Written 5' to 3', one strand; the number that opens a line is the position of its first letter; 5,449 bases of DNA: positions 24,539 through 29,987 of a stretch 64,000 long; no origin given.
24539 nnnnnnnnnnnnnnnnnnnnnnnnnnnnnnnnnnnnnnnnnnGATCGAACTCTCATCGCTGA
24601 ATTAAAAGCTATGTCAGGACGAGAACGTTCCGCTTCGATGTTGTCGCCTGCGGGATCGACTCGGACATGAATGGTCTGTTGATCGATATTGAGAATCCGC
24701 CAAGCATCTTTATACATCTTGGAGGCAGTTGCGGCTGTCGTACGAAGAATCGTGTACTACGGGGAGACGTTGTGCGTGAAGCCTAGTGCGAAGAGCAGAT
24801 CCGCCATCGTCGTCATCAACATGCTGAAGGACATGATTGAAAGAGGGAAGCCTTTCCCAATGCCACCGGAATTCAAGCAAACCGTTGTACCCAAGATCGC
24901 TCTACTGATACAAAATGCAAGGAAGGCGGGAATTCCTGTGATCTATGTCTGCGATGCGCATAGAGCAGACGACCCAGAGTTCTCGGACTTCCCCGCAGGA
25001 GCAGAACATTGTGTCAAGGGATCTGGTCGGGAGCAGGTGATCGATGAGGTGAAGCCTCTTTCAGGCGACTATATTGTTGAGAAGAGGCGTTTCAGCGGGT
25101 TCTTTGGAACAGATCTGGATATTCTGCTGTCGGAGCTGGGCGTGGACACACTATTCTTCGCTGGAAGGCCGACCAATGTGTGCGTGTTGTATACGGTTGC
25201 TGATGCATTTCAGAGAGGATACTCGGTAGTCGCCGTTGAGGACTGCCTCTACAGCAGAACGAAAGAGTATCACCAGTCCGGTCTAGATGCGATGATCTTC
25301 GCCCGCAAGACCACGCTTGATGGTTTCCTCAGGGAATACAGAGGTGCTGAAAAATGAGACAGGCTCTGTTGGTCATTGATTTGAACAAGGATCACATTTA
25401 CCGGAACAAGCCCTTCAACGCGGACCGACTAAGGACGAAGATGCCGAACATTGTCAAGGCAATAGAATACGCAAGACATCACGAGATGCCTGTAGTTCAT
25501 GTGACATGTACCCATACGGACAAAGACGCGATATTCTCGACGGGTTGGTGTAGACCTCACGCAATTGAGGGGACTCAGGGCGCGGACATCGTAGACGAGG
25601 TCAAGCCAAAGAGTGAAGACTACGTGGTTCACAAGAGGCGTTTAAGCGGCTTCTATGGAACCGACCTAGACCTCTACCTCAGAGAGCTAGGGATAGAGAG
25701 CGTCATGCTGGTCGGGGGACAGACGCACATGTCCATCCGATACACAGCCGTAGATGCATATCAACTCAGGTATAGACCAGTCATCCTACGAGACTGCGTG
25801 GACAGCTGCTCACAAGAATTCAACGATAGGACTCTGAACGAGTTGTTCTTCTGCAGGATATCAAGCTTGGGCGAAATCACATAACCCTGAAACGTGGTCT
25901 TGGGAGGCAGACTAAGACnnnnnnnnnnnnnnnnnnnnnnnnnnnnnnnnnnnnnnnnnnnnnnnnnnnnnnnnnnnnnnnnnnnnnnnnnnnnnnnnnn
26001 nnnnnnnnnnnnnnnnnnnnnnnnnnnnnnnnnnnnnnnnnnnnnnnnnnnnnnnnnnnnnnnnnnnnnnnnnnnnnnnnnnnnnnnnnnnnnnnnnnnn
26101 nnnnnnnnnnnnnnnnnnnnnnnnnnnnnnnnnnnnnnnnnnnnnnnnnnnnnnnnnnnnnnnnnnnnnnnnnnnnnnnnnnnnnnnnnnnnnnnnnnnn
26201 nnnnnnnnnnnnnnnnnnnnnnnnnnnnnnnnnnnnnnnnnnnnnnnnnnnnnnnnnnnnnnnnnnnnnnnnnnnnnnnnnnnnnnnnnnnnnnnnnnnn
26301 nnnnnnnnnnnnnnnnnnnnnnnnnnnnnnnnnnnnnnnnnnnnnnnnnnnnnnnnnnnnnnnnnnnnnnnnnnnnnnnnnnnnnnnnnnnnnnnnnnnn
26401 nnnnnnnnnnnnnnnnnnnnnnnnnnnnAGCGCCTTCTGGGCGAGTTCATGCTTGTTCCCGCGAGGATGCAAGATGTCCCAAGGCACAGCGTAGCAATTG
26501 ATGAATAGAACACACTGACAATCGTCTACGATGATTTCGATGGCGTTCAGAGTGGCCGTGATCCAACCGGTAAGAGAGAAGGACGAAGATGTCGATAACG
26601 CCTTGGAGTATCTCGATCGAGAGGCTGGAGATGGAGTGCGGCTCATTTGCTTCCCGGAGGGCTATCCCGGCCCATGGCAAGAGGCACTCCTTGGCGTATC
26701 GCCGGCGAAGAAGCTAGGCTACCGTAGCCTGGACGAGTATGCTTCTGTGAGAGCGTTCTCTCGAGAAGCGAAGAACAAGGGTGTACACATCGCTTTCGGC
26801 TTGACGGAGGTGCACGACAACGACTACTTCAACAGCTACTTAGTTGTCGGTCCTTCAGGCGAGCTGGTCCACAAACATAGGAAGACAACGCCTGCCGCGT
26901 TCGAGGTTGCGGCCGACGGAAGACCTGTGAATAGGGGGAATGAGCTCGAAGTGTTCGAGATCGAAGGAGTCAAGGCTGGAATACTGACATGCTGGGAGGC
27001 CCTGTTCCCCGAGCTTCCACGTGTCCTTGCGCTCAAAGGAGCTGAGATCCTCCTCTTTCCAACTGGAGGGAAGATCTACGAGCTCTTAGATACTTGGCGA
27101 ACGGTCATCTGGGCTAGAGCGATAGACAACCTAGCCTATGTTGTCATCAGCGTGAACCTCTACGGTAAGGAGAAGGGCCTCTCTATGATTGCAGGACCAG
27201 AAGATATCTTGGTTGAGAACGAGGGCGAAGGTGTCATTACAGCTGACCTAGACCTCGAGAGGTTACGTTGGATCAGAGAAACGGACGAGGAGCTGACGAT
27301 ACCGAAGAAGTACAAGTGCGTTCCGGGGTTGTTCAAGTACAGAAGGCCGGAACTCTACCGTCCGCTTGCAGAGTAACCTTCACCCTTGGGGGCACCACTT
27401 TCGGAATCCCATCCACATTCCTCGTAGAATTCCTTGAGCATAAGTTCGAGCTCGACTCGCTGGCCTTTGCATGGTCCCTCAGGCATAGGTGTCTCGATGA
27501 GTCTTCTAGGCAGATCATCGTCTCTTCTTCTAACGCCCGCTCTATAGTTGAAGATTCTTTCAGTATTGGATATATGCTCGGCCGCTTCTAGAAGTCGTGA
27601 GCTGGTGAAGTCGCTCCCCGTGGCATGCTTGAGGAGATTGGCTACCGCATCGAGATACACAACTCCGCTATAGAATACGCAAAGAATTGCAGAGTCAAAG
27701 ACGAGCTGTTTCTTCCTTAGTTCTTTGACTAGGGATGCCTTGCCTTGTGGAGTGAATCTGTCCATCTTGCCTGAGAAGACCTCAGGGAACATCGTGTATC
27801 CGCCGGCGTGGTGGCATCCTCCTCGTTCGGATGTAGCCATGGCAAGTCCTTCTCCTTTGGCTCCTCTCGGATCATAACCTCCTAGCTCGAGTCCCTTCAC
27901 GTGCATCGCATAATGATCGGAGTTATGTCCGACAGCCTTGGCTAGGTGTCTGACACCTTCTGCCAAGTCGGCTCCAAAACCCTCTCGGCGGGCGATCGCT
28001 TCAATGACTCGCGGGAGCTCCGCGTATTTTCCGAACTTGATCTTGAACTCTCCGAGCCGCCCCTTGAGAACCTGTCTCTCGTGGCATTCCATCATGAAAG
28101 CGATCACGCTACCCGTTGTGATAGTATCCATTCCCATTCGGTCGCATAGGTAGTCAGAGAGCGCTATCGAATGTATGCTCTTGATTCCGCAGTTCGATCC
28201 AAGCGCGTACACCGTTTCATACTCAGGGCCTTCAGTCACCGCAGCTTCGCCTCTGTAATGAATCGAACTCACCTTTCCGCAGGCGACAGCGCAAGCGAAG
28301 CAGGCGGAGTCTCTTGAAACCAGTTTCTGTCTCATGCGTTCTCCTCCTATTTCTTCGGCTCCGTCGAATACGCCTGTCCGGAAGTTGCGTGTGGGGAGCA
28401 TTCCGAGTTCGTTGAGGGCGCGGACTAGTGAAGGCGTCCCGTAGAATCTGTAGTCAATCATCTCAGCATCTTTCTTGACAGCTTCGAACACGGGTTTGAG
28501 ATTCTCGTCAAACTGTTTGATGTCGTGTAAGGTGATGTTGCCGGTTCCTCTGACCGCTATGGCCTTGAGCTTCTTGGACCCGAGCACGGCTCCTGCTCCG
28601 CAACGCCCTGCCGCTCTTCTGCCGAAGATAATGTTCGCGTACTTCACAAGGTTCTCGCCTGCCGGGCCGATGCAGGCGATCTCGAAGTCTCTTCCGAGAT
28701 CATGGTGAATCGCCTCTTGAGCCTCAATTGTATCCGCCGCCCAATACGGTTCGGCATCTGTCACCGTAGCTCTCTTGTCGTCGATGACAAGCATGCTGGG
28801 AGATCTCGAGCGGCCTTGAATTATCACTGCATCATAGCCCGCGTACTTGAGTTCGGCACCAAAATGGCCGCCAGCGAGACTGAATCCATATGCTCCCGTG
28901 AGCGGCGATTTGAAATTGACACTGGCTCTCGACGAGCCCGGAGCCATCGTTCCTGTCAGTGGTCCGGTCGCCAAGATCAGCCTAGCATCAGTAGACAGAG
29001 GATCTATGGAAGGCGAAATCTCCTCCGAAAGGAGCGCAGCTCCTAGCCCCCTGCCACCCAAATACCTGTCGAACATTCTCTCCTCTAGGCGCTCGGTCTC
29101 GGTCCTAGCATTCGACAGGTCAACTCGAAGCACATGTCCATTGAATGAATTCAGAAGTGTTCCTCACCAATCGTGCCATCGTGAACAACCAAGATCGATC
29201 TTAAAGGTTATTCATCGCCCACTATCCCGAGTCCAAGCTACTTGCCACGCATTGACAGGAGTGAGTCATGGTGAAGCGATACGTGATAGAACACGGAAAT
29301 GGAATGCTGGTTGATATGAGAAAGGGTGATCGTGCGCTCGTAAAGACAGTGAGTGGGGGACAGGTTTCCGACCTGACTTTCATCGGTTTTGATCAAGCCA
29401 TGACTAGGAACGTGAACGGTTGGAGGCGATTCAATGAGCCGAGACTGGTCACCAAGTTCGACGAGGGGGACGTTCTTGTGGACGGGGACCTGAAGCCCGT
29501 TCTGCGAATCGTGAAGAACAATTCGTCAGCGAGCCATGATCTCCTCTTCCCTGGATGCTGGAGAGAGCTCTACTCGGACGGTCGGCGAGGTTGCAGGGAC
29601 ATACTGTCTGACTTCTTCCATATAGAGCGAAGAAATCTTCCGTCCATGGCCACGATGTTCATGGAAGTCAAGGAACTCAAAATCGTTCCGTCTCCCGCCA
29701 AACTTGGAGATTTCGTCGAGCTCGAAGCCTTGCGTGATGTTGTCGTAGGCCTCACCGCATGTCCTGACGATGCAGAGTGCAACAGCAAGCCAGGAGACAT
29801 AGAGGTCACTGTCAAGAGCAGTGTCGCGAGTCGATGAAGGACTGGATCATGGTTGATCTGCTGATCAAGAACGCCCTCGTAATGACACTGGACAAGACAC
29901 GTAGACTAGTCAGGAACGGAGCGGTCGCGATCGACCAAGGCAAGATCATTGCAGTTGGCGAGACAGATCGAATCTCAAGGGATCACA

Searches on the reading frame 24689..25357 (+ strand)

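Call 7: search_protein_families(library=pfam, proteins=[window:24689-25357:+], max_evalue=0.001)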
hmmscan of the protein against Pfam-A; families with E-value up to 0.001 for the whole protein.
window:24689-25357:+ (222 aa): 1 family
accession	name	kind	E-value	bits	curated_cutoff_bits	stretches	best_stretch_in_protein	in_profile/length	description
PF00857.26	Isochorismatase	-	2e-42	145.6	27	1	38-205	1-168/175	Isochorismatase domain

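Call 9: search_protein_families(library=ncbifam, proteins=[window:24689-25357:+], max_evalue=0.0001)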
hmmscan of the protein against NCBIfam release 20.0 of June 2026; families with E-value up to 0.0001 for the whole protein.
window:24689-25357:+ (222 aa): 4 families
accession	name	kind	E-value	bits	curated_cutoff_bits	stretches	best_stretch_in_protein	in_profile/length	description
TIGR03614.1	RutB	equivalog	7.3e-20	71.5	377.95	1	109-195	108-194/226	pyrimidine utilization protein B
NF050097.1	BiurAmidohydBiuH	equivalog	3.8e-19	69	370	1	109-200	108-199/221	biuret amidohydrolase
NF008517.0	PRK11440.1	equivalog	3.8e-17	62.8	195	1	37-206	8-174/188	hydrolase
NF008623.0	PRK11609.1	equivalog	7.2e-07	29.2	174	1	141-186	132-177/213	bifunctional nicotinamidase/pyrazinamidase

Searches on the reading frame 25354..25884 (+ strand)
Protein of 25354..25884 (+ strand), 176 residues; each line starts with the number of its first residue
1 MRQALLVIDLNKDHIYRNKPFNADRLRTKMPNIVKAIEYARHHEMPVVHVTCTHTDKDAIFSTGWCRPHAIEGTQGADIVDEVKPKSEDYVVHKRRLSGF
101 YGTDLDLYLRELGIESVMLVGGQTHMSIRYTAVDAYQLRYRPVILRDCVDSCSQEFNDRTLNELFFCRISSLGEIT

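Call 7: search_protein_families(library=pfam, proteins=[window:25354-25884:+], max_evalue=0.001)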
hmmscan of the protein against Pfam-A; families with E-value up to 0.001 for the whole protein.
window:25354-25884:+ (176 aa): 1 family
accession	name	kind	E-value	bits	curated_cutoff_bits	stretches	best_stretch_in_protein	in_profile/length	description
PF00857.26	Isochorismatase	-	2.3e-40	139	27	1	4-165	2-164/175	Isochorismatase domain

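Call 9: search_protein_families(library=ncbifam, proteins=[window:25354-25884:+], max_evalue=0.0001)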
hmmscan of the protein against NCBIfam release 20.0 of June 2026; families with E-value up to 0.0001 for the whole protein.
window:25354-25884:+ (176 aa): 4 families
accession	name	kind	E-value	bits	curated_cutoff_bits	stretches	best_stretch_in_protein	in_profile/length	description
NF008517.0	PRK11440.1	equivalog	6.4e-16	58.8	195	1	3-170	9-176/188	hydrolase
TIGR03614.1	RutB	equivalog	7.9e-15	55.1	377.95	1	73-158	110-195/226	pyrimidine utilization protein B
NF050097.1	BiurAmidohydBiuH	equivalog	2e-12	47.1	370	1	59-160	96-197/221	biuret amidohydrolase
NF008623.0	PRK11609.1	equivalog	3.7e-06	26.9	174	1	68-149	85-178/213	bifunctional nicotinamidase/pyrazinamidase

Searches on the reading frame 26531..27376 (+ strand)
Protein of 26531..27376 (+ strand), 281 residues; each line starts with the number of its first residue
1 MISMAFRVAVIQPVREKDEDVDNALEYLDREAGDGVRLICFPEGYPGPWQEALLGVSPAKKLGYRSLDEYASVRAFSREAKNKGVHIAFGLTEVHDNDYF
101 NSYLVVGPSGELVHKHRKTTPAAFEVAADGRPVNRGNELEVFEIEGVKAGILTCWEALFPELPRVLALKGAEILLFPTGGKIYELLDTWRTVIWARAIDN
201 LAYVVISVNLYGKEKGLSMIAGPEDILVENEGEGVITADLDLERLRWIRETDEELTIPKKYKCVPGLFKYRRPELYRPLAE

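Call 7: search_protein_families(library=pfam, proteins=[window:26531-27376:+], max_evalue=0.001)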
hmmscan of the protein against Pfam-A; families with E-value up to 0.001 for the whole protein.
window:26531-27376:+ (281 aa): 1 family
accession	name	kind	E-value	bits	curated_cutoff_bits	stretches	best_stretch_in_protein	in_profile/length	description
PF00795.27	CN_hydrolase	-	2.2e-32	112.9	23.2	1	7-248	1-254/256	Carbon-nitrogen hydrolase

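Call 9: search_protein_families(library=ncbifam, proteins=[window:26531-27376:+], max_evalue=0.0001)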
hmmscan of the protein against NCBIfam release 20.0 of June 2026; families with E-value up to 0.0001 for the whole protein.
window:26531-27376:+ (281 aa): 9 families
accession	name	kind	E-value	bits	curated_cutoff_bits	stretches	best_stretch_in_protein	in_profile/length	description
TIGR03381.1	agmatine_aguB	equivalog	3.6e-22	79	410.25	1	8-278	3-278/279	N-carbamoylputrescine amidase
NF033621.1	de_GSH_amidase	exception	6.1e-21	74.9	355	1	17-251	13-246/260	deaminated glutathione amidase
NF040852.1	nitrile_Arch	equivalog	1.9e-17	63.3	500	1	68-276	63-260/262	nitrilase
NF009803.0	PRK13287.1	equivalog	1.3e-13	50.4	406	1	70-232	82-239/333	formamidase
TIGR00546.1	lnt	equivalog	1.1e-12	47.8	132.9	1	131-178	300-348/395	apolipoprotein N-acyltransferase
TIGR04048.1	nitrile_sll0784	equivalog_domain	2.6e-12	46.3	502.6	1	10-169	9-174/301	Nit6803 family nitrilase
NF010588.0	PRK13981.1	equivalog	1.5e-09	36.9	479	1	70-214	67-210/546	NAD+ synthase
NF007757.0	PRK10438.1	equivalog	1.5e-06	27.6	249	1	65-239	55-221/256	amidohydrolase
NF009802.0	PRK13286.1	equivalog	1.1e-05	24.5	427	1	76-211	87-221/345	aliphatic amidase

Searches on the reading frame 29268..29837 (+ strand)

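Call 7: search_protein_families(library=pfam, proteins=[window:29268-29837:+], max_evalue=0.001)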
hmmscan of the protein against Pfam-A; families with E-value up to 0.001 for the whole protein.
window:29268-29837:+ (189 aa): 1 family
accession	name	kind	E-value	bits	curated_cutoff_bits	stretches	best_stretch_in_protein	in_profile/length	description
PF09347.15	DUF1989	-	2.2e-13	50.7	27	1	6-159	2-168/168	Domain of unknown function (DUF1989)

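Call 9: search_protein_families(library=ncbifam, proteins=[window:29268-29837:+], max_evalue=0.0001)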
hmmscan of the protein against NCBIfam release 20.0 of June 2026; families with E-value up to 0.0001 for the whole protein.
window:29268-29837:+ (189 aa): 1 family
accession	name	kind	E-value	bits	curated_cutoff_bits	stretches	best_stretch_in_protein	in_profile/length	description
NF053776.1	TmaoDeMthMsil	equivalog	5.3e-08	31.8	1100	1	55-182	227-361/763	trimethylamine N-oxide demethylase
